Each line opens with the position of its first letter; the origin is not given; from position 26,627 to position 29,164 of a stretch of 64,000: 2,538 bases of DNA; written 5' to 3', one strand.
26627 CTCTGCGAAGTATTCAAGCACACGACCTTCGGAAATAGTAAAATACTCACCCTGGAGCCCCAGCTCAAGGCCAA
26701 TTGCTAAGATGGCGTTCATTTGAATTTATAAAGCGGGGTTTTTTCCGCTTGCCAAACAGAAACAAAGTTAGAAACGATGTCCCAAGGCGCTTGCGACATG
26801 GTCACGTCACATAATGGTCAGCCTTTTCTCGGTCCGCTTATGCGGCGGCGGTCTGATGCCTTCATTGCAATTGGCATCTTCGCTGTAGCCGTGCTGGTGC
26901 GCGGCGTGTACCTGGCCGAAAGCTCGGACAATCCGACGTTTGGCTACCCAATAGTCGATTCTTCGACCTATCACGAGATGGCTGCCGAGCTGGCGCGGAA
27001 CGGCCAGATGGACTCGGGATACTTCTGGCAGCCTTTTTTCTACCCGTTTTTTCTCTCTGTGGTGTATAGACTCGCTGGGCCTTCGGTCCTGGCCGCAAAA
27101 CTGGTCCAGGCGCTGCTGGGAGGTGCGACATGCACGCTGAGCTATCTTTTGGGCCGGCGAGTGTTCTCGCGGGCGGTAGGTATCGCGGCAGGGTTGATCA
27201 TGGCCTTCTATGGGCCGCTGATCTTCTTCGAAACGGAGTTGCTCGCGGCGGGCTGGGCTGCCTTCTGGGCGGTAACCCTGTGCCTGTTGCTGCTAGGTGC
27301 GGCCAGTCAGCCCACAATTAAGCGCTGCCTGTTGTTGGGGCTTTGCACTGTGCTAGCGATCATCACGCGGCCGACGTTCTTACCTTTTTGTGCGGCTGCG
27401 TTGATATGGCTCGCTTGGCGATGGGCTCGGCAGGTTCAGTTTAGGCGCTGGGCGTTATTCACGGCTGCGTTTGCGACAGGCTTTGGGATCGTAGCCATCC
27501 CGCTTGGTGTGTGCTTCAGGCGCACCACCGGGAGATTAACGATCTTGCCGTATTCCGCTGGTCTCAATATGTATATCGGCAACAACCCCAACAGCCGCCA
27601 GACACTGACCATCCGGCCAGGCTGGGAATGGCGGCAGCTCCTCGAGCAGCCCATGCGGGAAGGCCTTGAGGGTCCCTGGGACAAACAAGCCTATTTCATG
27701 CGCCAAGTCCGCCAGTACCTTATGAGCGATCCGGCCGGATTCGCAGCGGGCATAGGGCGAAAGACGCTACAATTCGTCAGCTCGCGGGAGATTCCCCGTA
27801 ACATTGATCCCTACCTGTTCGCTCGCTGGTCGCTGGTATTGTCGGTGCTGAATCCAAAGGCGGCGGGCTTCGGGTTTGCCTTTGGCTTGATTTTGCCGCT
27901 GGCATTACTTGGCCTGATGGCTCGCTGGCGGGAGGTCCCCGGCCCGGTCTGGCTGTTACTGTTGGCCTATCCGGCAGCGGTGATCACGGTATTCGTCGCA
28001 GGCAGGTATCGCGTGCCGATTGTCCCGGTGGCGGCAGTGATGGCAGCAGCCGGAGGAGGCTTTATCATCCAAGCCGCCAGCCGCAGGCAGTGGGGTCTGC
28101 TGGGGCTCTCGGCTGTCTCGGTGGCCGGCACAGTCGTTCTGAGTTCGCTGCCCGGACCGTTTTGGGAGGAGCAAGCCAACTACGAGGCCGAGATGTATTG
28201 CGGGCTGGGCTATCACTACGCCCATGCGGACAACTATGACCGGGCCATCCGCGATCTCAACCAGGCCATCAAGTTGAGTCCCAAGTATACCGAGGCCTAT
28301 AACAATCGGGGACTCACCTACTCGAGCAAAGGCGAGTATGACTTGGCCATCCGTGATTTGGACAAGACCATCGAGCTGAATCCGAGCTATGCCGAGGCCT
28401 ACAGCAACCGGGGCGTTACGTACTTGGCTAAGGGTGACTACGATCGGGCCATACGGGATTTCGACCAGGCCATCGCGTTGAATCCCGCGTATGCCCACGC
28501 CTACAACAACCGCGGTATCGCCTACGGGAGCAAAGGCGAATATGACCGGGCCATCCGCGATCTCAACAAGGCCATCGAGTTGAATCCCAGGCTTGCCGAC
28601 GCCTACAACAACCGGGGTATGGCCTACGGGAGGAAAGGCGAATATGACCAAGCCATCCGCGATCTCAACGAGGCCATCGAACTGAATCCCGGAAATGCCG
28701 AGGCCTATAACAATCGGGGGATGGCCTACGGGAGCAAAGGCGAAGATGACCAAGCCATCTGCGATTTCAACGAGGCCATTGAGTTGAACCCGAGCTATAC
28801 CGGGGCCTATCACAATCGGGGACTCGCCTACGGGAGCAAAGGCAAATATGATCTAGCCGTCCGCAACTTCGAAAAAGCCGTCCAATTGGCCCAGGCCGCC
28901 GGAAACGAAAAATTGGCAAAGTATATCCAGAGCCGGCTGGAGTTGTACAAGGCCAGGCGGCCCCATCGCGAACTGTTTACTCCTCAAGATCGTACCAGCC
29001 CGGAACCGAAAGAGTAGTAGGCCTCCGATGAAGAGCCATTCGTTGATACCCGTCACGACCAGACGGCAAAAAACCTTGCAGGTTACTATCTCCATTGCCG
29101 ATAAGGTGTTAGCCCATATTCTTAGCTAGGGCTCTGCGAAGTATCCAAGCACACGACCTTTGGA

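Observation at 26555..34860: Tandem array of three different polytopic membrane enzymes sharing near-identical C-terminal TPR tails and duplicated leader DNA (gene conversion / cassette shuffling)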

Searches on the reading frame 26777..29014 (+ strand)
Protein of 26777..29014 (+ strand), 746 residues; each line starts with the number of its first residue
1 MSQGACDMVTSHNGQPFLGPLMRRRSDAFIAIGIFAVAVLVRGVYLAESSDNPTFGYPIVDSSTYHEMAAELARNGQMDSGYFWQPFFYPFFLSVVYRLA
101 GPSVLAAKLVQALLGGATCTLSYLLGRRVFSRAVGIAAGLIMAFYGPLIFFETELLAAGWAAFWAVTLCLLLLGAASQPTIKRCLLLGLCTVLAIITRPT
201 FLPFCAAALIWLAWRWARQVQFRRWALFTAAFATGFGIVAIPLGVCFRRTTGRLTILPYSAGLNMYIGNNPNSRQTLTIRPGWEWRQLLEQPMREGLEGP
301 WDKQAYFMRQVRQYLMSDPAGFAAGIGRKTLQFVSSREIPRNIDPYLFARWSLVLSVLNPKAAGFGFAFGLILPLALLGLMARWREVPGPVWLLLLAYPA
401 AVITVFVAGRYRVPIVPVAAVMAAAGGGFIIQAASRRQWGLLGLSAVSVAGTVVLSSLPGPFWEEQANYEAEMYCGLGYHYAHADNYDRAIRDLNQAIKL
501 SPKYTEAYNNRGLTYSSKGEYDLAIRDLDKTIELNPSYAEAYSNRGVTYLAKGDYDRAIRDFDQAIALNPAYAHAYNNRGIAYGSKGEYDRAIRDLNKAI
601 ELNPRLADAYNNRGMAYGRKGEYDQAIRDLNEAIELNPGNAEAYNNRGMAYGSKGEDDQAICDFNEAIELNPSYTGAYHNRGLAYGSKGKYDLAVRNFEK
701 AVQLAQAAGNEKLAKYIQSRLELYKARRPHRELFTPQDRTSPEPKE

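Call 10: search_protein_families(library=pfam, proteins=[window:26777-29014:+], max_evalue=0.01)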
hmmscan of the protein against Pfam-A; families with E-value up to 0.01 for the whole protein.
window:26777-29014:+ (746 aa): 26 families (the best 25 are shown)
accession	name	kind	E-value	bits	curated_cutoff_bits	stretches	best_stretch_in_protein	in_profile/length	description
PF00515.34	TPR_1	-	8.1e-67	219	27.8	7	607-640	1-34/34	Tetratricopeptide repeat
PF13414.12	TPR_11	-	4.3e-54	180.4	26.8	6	583-621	4-42/42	TPR repeat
PF07719.23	TPR_2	-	1.4e-51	168.8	27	7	539-571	1-33/34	Tetratricopeptide repeat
PF13181.12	TPR_8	-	5.4e-49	160.6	25.7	7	607-639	1-33/34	Tetratricopeptide repeat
PF13431.12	TPR_17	-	3.4e-42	139.6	24.4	6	597-627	3-33/34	Tetratricopeptide repeat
PF13424.12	TPR_12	-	2.6e-30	104.9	30.1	5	539-602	3-74/77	Tetratricopeptide repeat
PF13432.12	TPR_16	-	2.6e-28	98.5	32.7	4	545-604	3-62/65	Tetratricopeptide repeat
PF13371.12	TPR_9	-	6.7e-26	90.6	35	3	548-609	4-65/73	Tetratricopeptide repeat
PF13374.12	TPR_10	-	4.6e-19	68.2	27.5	2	539-568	2-31/42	Tetratricopeptide repeat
PF13428.12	TPR_14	-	1e-17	63.3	23.5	1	608-647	2-41/44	Tetratricopeptide repeat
PF14559.12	TPR_19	-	4.6e-14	52.9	25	4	550-605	2-57/68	Tetratricopeptide repeat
PF12569.14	NatA_aux_su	-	3.2e-13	49.9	33.3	2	583-636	202-255/515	N-terminal acetyltransferase A, auxiliary subunit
PF13174.12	TPR_6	-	1.6e-11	44.5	26.3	0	540-570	1-31/33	Tetratricopeptide repeat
PF01239.28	PPTA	-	1.2e-10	40.8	29.5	0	623-648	1-26/32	Protein prenyltransferase alpha subunit repeat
PF23914.1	TPR_CcmH_CycH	-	2.8e-08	34.2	42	1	477-571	56-153/158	Cytochrome c-type biogenesis protein H TPR domain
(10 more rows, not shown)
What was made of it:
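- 26777..29017 (+): Gene 1: GT-C glycosyltransferase of the PMT_2 (ArnT/PMT-like) family. Head 26777-28186, seven 102-nt TPR units 28187-28900, then capping helix and C-terminal extension 28901-29014. An identical 739-aa protein starting at 26798 is held in the protein collection, with NCBI as its source. Pfam PMT_2 31.3 bits (cut-off 26.1) and TPR families (call 10).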

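Call 30: find_homologous_proteins(query=window:26777-29014:+, max_evalue=1e-20)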
Query window:26777-29014:+ (746 aa): 511 proteins with E <= 1e-20 among 8000 candidates; the best 120 are listed.
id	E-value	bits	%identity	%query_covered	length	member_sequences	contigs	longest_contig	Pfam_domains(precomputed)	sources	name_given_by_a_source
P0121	0.0e+0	1696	100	99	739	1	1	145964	PF25063.1,PF13431.13,PF23914.2,PF13414.13,PF13176.13,PF12569.15,PF13428.13,PF13374.13,PF14559.13,PF13371.13,PF00515.35,PF13424.13,PF21033.5,PF13432.13,PF13181.13,PF01239.29,PF07719.24,PF13174.13,PF13231.13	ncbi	-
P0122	0.0e+0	1403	78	93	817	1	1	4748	PF03704.24,PF13414.13,PF12569.15,PF13374.13,PF24575.2,PF00515.35,PF13424.13,PF07719.24,PF13174.13,PF13231.13,PF25063.1,PF13431.13,PF23914.2,PF13176.13,PF13428.13,PF14559.13,PF25575.1,PF10516.16,PF13371.13,PF12895.14,PF21033.5,PF13432.13,PF13181.13,PF01239.29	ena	-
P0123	0.0e+0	1050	64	97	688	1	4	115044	PF13431.13,PF23914.2,PF13414.13,PF13176.13,PF12569.15,PF13428.13,PF13374.13,PF14559.13,PF13371.13,PF00515.35,PF13424.13,PF21033.5,PF13432.13,PF13181.13,PF07719.24,PF13174.13,PF13231.13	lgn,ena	-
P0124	1.0e-244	832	68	74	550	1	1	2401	PF14559.13,PF13431.13,PF13414.13,PF00515.35,PF13424.13,PF13176.13,PF13432.13,PF13428.13,PF13181.13,PF07719.24,PF13231.13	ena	-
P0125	2.0e-195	669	40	95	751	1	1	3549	PF03704.24,PF13414.13,PF08238.19,PF13374.13,PF07721.21,PF24575.2,PF00515.35,PF13424.13,PF07719.24,PF13174.13,PF13231.13,PF25063.1,PF13431.13,PF23914.2,PF13176.13,PF13428.13,PF25064.2,PF14559.13,PF10516.16,PF13371.13,PF12895.14,PF21033.5,PF13432.13,PF13181.13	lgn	-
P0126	4.3e-192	658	40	90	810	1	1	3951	PF03704.24,PF13414.13,PF01535.27,PF12569.15,PF13374.13,PF07721.21,PF24575.2,PF00515.35,PF13424.13,PF13429.13,PF14561.13,PF07719.24,PF13174.13,PF20308.5,PF25063.1,PF13431.13,PF23914.2,PF13176.13,PF13428.13,PF25064.2,PF14559.13,PF13371.13,PF12895.14,PF21033.5,PF13432.13,PF13181.13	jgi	jgi:tetratricopeptide (TPR) repeat protein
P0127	2.3e-191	656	41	91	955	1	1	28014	PF03704.24,PF13414.13,PF13374.13,PF07721.21,PF24575.2,PF00515.35,PF13424.13,PF14561.13,PF07719.24,PF13174.13,PF13231.13,PF20308.5,PF25063.1,PF13431.13,PF23914.2,PF25062.2,PF13176.13,PF13428.13,PF25064.2,PF14559.13,PF10516.16,PF13371.13,PF17874.8,PF12895.14,PF21033.5,PF13432.13,PF13181.13,PF10373.16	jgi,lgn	-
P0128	4.6e-191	655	42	91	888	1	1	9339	PF03704.24,PF09976.16,PF13414.13,PF16918.12,PF01535.27,PF12569.15,PF13374.13,PF07721.21,PF24575.2,PF02259.30,PF00515.35,PF13424.13,PF13429.13,PF14561.13,PF07719.24,PF13174.13,PF20308.5,PF25063.1,PF13431.13,PF23914.2,PF25062.2,PF13176.13,PF13428.13,PF25064.2,PF14559.13,PF13371.13,PF26725.1,PF17874.8,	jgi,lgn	jgi:tetratricopeptide (TPR) repeat protein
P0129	6.4e-191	655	39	95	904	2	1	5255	PF10602.16,PF03704.24,PF13414.13,PF01535.27,PF13374.13,PF07721.21,PF24575.2,PF00515.35,PF13424.13,PF13429.13,PF14561.13,PF07719.24,PF13174.13,PF20308.5,PF25063.1,PF13431.13,PF23914.2,PF13176.13,PF13428.13,PF25064.2,PF14559.13,PF13371.13,PF12895.14,PF21033.5,PF13432.13,PF13181.13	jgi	-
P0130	9.6e-189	647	41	95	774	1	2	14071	PF03704.24,PF13431.13,PF23914.2,PF13414.13,PF13176.13,PF13428.13,PF13374.13,PF14559.13,PF24575.2,PF13371.13,PF00515.35,PF12895.14,PF13424.13,PF21033.5,PF13432.13,PF13429.13,PF13181.13,PF07719.24,PF13174.13,PF13231.13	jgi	-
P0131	2.2e-188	646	40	91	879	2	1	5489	PF03704.24,PF09976.16,PF13414.13,PF12569.15,PF13374.13,PF07721.21,PF24575.2,PF00515.35,PF13424.13,PF13429.13,PF14561.13,PF07719.24,PF13174.13,PF20308.5,PF25063.1,PF13431.13,PF23914.2,PF13176.13,PF13428.13,PF25064.2,PF14559.13,PF13371.13,PF12895.14,PF21033.5,PF13432.13,PF13181.13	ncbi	-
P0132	6.0e-187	641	42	93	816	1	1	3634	PF03704.24,PF13414.13,PF23558.2,PF12569.15,PF13374.13,PF07721.21,PF24575.2,PF00515.35,PF13424.13,PF13429.13,PF14561.13,PF07719.24,PF13174.13,PF20308.5,PF25063.1,PF13431.13,PF23914.2,PF13176.13,PF13428.13,PF25064.2,PF14559.13,PF13503.12,PF13371.13,PF17874.8,PF12895.14,PF21033.5,PF13432.13,PF13181.13,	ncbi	-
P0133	1.2e-184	634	41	93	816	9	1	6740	PF03704.24,PF13414.13,PF13374.13,PF07721.21,PF24575.2,PF00515.35,PF13424.13,PF13429.13,PF14561.13,PF07719.24,PF13174.13,PF20308.5,PF25063.1,PF13431.13,PF23914.2,PF13176.13,PF13428.13,PF25064.2,PF14559.13,PF13503.12,PF17874.8,PF12895.14,PF21033.5,PF13432.13,PF13181.13,PF10373.16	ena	-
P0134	1.7e-184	633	43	93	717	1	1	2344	PF03704.24,PF09976.16,PF13414.13,PF21545.4,PF12569.15,PF13374.13,PF24575.2,PF00515.35,PF13424.13,PF13429.13,PF14561.13,PF07719.24,PF13174.13,PF13231.13,PF20308.5,PF25063.1,PF13431.13,PF23914.2,PF13176.13,PF13428.13,PF14559.13,PF13371.13,PF17874.8,PF12895.14,PF21033.5,PF13432.13,PF13181.13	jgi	jgi:tetratricopeptide (TPR) repeat protein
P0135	8.3e-181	621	38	96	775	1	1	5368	PF03704.24,PF25060.1,PF13414.13,PF13374.13,PF07721.21,PF24575.2,PF00515.35,PF13424.13,PF13429.13,PF14561.13,PF07719.24,PF13174.13,PF13231.13,PF20308.5,PF25063.1,PF13431.13,PF23914.2,PF25062.2,PF13176.13,PF13428.13,PF25064.2,PF14559.13,PF13371.13,PF17874.8,PF12895.14,PF21033.5,PF13432.13,PF13181.13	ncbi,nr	ncbi:MAG: tetratricopeptide repeat protein [Sedimentisphaerales bacterium]|nr:tetratricopeptide repe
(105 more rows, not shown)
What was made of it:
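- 26777..29017 (+): P0121 is 100% identical (call 30).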

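Call 31: find_encoding_contigs(protein=P0121, flank=10000, max_places=3)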
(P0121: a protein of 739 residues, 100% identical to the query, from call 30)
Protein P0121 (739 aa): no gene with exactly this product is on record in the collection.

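Call 32: find_encoding_contigs(protein=P0122, flank=10000, max_places=3)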
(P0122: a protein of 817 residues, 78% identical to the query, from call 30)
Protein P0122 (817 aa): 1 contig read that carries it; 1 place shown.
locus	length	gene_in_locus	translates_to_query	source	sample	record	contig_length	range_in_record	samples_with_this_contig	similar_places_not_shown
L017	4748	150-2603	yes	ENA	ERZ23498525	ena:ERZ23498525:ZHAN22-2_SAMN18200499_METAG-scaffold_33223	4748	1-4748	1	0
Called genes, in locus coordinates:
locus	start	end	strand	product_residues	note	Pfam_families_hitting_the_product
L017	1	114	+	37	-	?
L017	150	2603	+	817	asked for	PF13414:TPR_11, PF00515:TPR_1, PF07719:TPR_2, PF13414:TPR_11, PF13432:TPR_16, PF00515:TPR_1, PF13414:TPR_11, PF00515:TPR_1, +35 more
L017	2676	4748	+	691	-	?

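Call 33: find_encoding_contigs(protein=P0123, flank=10000, max_places=4)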
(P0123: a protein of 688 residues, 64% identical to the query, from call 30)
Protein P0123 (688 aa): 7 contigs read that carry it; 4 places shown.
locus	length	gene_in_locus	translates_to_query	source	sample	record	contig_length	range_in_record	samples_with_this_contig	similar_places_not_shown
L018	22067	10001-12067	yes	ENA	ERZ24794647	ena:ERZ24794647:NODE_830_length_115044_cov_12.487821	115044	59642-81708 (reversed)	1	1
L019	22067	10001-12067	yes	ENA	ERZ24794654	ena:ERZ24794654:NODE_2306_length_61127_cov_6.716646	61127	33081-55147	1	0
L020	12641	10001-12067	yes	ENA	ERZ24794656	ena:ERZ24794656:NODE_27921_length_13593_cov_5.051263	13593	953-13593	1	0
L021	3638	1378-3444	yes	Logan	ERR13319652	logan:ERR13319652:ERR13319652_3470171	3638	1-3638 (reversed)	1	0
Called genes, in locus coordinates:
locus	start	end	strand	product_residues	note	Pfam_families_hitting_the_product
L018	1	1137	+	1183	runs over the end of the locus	PF19773:DUF6259, PF14871:GHL6 (faint)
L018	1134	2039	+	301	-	PF03781:FGE-sulfatase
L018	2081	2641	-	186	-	PF14196:ATC_hydrolase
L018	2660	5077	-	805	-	PF00474:SSF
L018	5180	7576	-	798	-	PF00474:SSF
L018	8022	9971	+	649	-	PF00515:TPR_1 (weak), PF13414:TPR_11 (weak), PF13432:TPR_16 (weak), PF00515:TPR_1, PF07719:TPR_2 (weak), PF00515:TPR_1 (weak), PF13414:TPR_11 (weak), PF13431:TPR_17 (weak), +8 more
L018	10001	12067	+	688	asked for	PF13231:PMT_2, PF13371:TPR_9, PF13414:TPR_11, PF13431:TPR_17, PF13432:TPR_16, PF00515:TPR_1, PF13414:TPR_11, PF00515:TPR_1, +17 more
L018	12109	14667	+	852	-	PF00884:Sulfatase, PF01663:Phosphodiest, PF16347:SGSH_C, PF00515:TPR_1, PF13414:TPR_11, PF13424:TPR_12, PF00515:TPR_1, PF07719:TPR_2, +56 more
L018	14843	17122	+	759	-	PF00515:TPR_1, PF13414:TPR_11, PF00515:TPR_1, PF13371:TPR_9, PF13414:TPR_11, PF00515:TPR_1, PF13414:TPR_11, PF13432:TPR_16, +42 more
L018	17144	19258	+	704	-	PF00515:TPR_1, PF13414:TPR_11, PF00515:TPR_1, PF13424:TPR_12, PF13414:TPR_11, PF00515:TPR_1, PF07719:TPR_2, PF13414:TPR_11, +37 more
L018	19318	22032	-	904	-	PF00884:Sulfatase, PF01663:Phosphodiest, PF16347:SGSH_C, PF00515:TPR_1, PF07719:TPR_2, PF00515:TPR_1, PF13414:TPR_11, PF13414:TPR_11, +36 more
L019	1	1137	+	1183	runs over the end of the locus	PF19773:DUF6259, PF14871:GHL6 (faint)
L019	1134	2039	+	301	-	PF03781:FGE-sulfatase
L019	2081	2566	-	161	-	PF14196:ATC_hydrolase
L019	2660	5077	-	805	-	PF00474:SSF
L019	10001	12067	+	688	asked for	PF13231:PMT_2, PF13371:TPR_9, PF13414:TPR_11, PF13431:TPR_17, PF13432:TPR_16, PF00515:TPR_1, PF13414:TPR_11, PF00515:TPR_1, +17 more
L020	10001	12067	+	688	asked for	PF13231:PMT_2, PF13371:TPR_9, PF13414:TPR_11, PF13431:TPR_17, PF13432:TPR_16, PF00515:TPR_1, PF13414:TPR_11, PF00515:TPR_1, +17 more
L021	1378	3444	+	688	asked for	PF13231:PMT_2, PF13371:TPR_9, PF13414:TPR_11, PF13431:TPR_17, PF13432:TPR_16, PF00515:TPR_1, PF13414:TPR_11, PF00515:TPR_1, +17 more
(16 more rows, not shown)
